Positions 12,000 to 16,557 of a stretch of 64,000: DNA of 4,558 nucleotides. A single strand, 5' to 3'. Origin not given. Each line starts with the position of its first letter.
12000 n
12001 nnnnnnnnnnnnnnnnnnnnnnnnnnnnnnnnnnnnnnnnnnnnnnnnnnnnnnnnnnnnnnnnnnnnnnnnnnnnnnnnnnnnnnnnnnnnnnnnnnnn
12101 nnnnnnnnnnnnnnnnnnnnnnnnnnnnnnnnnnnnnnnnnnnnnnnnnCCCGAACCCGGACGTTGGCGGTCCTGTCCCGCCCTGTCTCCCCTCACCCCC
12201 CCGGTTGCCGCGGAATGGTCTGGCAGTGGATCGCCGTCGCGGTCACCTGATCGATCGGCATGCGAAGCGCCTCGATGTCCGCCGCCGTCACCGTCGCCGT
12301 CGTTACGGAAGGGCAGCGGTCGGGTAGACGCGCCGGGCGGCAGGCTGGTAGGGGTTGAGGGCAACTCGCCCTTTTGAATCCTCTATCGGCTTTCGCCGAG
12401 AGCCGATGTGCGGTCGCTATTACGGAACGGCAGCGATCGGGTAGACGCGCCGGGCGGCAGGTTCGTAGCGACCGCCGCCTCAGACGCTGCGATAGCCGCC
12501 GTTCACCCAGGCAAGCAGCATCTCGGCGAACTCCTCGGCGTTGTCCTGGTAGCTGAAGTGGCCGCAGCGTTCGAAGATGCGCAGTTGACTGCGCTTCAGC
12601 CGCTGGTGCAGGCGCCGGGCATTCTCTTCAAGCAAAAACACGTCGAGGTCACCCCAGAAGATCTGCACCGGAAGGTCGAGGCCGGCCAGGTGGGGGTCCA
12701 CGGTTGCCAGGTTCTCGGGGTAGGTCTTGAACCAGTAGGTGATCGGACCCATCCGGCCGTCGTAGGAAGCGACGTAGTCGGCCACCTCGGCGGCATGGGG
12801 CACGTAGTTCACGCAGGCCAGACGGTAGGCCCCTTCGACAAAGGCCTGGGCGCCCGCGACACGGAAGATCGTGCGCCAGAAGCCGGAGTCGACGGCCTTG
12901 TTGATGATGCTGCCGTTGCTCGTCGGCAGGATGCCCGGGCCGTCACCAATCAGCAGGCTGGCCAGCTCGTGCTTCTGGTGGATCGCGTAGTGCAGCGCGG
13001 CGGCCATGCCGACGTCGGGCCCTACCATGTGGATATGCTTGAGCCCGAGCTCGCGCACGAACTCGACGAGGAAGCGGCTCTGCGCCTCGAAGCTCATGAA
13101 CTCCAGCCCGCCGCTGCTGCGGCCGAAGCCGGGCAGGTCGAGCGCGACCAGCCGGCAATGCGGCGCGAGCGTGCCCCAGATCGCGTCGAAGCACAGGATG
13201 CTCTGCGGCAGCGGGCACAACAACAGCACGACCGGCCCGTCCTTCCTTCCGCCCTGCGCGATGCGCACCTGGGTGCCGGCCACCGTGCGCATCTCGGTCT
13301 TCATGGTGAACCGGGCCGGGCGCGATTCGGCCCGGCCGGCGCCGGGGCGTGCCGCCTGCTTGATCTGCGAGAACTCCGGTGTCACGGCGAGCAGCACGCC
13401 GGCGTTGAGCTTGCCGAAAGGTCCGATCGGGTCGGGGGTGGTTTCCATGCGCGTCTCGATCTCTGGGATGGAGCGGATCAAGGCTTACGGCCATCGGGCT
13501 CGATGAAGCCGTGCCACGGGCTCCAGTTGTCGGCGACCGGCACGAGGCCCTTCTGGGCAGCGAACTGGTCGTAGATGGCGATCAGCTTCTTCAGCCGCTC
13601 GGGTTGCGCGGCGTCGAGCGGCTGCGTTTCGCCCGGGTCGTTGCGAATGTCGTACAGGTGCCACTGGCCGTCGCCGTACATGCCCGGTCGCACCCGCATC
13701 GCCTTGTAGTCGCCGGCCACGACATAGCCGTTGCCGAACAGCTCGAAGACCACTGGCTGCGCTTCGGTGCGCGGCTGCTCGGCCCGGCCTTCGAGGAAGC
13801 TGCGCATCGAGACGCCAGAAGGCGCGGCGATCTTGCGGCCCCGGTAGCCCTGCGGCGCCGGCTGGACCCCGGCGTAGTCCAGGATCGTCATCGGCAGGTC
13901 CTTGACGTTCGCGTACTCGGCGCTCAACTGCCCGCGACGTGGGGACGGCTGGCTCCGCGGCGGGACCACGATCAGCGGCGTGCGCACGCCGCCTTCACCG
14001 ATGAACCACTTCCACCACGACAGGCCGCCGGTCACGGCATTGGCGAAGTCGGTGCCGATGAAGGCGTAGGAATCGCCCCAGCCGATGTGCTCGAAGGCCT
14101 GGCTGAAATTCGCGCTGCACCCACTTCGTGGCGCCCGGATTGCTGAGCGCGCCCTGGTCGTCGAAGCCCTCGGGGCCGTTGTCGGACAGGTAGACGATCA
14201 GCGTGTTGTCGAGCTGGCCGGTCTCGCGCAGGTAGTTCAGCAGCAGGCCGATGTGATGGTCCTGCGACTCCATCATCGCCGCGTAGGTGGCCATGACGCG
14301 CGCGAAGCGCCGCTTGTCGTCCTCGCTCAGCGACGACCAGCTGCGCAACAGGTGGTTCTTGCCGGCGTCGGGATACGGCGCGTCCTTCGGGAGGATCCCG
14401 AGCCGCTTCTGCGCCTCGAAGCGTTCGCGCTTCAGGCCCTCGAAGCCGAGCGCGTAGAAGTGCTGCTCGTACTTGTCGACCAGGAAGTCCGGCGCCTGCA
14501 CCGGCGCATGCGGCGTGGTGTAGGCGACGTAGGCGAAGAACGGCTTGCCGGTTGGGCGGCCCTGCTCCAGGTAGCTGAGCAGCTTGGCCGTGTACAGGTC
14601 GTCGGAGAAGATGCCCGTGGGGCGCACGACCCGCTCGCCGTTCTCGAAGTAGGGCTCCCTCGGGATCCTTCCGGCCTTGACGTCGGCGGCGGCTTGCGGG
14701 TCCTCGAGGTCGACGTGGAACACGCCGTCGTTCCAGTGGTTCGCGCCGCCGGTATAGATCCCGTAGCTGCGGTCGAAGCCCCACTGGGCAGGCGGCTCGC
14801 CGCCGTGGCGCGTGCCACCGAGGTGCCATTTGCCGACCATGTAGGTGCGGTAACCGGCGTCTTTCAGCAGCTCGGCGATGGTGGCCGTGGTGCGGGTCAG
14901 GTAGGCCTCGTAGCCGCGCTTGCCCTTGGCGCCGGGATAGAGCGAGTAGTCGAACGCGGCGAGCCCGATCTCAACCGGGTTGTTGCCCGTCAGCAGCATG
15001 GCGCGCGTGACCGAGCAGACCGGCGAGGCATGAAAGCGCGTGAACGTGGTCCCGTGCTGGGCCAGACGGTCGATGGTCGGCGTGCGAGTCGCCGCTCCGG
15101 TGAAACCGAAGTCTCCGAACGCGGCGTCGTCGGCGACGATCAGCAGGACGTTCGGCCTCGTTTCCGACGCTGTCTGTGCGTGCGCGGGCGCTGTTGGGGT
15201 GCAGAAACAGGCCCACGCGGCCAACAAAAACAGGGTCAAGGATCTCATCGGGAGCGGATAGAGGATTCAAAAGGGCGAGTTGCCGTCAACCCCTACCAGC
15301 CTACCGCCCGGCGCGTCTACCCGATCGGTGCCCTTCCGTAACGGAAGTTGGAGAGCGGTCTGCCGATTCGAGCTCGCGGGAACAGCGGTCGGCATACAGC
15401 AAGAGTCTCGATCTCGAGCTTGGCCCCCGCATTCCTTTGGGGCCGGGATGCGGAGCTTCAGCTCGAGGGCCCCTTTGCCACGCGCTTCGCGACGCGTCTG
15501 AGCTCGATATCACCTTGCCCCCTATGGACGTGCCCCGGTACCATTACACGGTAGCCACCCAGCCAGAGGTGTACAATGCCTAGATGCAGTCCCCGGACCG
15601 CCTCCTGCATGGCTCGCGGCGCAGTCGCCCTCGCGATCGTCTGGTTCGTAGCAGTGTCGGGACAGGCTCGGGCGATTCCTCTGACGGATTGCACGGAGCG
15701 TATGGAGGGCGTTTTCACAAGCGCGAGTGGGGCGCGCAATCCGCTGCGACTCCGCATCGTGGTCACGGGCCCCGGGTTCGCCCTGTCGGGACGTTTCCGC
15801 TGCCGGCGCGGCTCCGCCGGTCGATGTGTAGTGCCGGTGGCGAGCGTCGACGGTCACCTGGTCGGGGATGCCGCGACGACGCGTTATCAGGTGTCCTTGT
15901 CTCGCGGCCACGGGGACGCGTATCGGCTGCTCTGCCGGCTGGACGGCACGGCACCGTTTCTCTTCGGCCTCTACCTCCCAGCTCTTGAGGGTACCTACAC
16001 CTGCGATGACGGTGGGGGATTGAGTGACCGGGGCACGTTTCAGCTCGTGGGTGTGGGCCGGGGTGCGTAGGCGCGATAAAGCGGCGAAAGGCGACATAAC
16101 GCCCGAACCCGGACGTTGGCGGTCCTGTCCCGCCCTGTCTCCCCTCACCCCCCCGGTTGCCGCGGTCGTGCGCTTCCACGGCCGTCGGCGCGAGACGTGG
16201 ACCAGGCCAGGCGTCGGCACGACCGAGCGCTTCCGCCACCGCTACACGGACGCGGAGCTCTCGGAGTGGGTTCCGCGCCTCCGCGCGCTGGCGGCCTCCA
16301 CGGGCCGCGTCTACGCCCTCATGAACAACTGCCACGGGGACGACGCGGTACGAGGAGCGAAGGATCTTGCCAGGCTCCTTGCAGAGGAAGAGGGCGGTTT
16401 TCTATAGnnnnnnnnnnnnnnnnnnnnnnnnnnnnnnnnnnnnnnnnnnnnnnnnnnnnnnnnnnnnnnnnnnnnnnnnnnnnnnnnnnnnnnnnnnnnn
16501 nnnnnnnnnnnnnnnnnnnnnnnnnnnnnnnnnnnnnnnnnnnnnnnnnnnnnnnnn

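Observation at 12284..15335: Duplicated two-gene module (sulfatase-family enzyme + alpha/beta hydrolase) in opposite orientations. Copy 1 is bracketed by 85-bp inverted repeats, and both sulfatases carry a non-canonical C-S-(V/I)-T-R active-site motif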

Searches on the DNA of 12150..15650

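Call 58: search_rna_families(source=window, start=12150, end=15650, threshold=evalue, max_evalue=5)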
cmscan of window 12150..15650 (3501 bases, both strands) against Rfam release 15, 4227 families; matches with E-value up to 5: 3.
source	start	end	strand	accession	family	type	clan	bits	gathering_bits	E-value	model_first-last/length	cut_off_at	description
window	13323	13401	-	RF03006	M23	Gene; sRNA;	-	19.6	41.2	2.2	1-53/53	no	M23 RNA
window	13124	13155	-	RF00419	SNORA52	Gene; snRNA; snoRNA; HACA-box;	CL00038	17.8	71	1.6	16-48/134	no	Small nucleolar RNA SNORA52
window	13942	14033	-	RF01681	P4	Gene; sRNA;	-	15.8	37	0.55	1-215/215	no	Pseudomonas sRNA P4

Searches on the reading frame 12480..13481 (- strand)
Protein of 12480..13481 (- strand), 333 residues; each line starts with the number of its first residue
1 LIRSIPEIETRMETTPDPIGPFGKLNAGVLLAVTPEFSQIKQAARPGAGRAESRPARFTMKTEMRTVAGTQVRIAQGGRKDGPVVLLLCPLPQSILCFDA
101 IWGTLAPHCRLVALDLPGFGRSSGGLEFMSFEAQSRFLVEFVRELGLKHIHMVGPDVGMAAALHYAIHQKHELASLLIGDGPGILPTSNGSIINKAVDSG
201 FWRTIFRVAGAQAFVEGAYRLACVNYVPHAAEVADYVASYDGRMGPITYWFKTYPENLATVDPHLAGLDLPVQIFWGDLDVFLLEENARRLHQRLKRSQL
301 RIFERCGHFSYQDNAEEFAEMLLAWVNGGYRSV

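Call 11: search_protein_families(library=pfam, proteins=[window:12480-13481:-], max_evalue=0.01)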
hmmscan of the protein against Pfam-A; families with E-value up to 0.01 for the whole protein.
window:12480-13481:- (333 aa): 3 families
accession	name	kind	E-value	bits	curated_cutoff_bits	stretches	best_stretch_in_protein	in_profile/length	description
PF00561.26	Abhydrolase_1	-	9e-14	52.2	25.8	1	104-314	22-244/245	alpha/beta hydrolase fold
PF12697.13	Abhydrolase_6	-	2e-11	45.4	26.3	1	96-320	12-216/217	Alpha/beta hydrolase family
PF12146.15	Hydrolase_4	-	0.00038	20.3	27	1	111-308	34-232/239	Serine aminopeptidase, S33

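Call 12: search_protein_families(library=ncbifam, proteins=[window:12480-13481:-], max_evalue=0.01)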
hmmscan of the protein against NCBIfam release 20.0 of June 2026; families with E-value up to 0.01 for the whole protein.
window:12480-13481:- (333 aa): 20 families
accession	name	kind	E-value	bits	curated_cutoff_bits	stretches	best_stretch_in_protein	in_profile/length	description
NF011457.0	PRK14875.1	equivalog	1.2e-18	67.3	307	2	44-184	95-234/372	acetoin dehydrogenase dihydrolipoyllysine-residue acetyltransferase subunit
NF050089.1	i_nPHAscl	equivalog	5.9e-16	58.4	300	2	85-177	21-113/288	intracellular short-chain-length polyhydroxyalkanoate depolymerase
NF002938.0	PRK03592.1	equivalog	9.5e-15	54.7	241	1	59-175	9-123/298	haloalkane dehalogenase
TIGR03056.1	bchO_mg_che_rel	equivalog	1e-13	51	172.55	1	63-167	9-114/278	alpha/beta fold hydrolase BchO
TIGR03695.1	menH_SHCHC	equivalog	2.1e-13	50.3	208.55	2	83-184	3-108/252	2-succinyl-6-hydroxy-2,4-cyclohexadiene-1-carboxylate synthase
NF045632.1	hydroxlase_HsaD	equivalog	3.5e-13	49.2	400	2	65-183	17-138/290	4,5:9,10-diseco-3-hydroxy-5,9,17-trioxoandrosta-1(10),2-diene-4-oate hydrolase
NF051488.1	bifunc_PcaDC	exception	4.1e-13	49.2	390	1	76-327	6-251/375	bifunctional 3-oxoadipate enol-lactonase/4-carboxymuconolactone decarboxylase PcaDC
TIGR02427.1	protocat_pcaD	equivalog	3.2e-10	39.8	255.85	1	77-178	8-109/251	3-oxoadipate enol-lactonase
NF051487.1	bifunc_PcaCD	exception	2e-09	37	430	1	31-327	129-412/413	bifunctional 4-carboxymuconolactone decarboxylase/3-oxoadipate enol-lactonase PcaCD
TIGR01738.1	bioH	equivalog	2.1e-08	34.1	206.95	1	264-324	183-243/245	pimeloyl-ACP methyl ester esterase BioH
NF002043.0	PRK00870.1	subfamily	2.2e-08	33.9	265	1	70-228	32-189/302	haloalkane dehalogenase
TIGR03343.1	biphenyl_bphD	equivalog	4.9e-08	32.5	462.15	1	269-324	223-278/282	2-hydroxy-6-oxo-6-phenylhexa-2,4-dienoate hydrolase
TIGR03611.1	RutD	equivalog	7.4e-08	32.1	238.5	1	79-178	10-110/258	pyrimidine utilization protein D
TIGR01250.1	pro_imino_pep_2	subfamily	1.3e-07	31.5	167.65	1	265-326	227-287/288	proline iminopeptidase-family hydrolase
NF008340.0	PRK11126.1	equivalog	9.6e-07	28.3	261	1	105-183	36-115/255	2-succinyl-6-hydroxy-2,4-cyclohexadiene-1-carboxylate synthase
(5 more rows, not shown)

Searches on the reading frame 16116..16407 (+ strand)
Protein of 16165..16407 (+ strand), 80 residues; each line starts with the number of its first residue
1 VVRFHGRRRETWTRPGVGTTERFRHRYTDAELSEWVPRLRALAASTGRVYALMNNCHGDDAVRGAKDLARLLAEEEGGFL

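Call 11: search_protein_families(library=pfam, proteins=[window:16116-16407:+], max_evalue=0.01)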
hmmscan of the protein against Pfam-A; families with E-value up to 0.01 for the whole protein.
window:16116-16407:+ (97 aa): 0 families

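Call 93: search_protein_families(library=pfam, proteins=[window:16165-16407:+], max_evalue=0.01)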
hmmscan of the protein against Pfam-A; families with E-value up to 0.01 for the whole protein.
window:16165-16407:+ (80 aa): 1 family
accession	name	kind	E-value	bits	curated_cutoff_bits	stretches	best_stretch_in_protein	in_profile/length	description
PF01904.24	DUF72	-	6.7e-13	49.6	25.3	1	1-70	158-216/217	Protein of unknown function DUF72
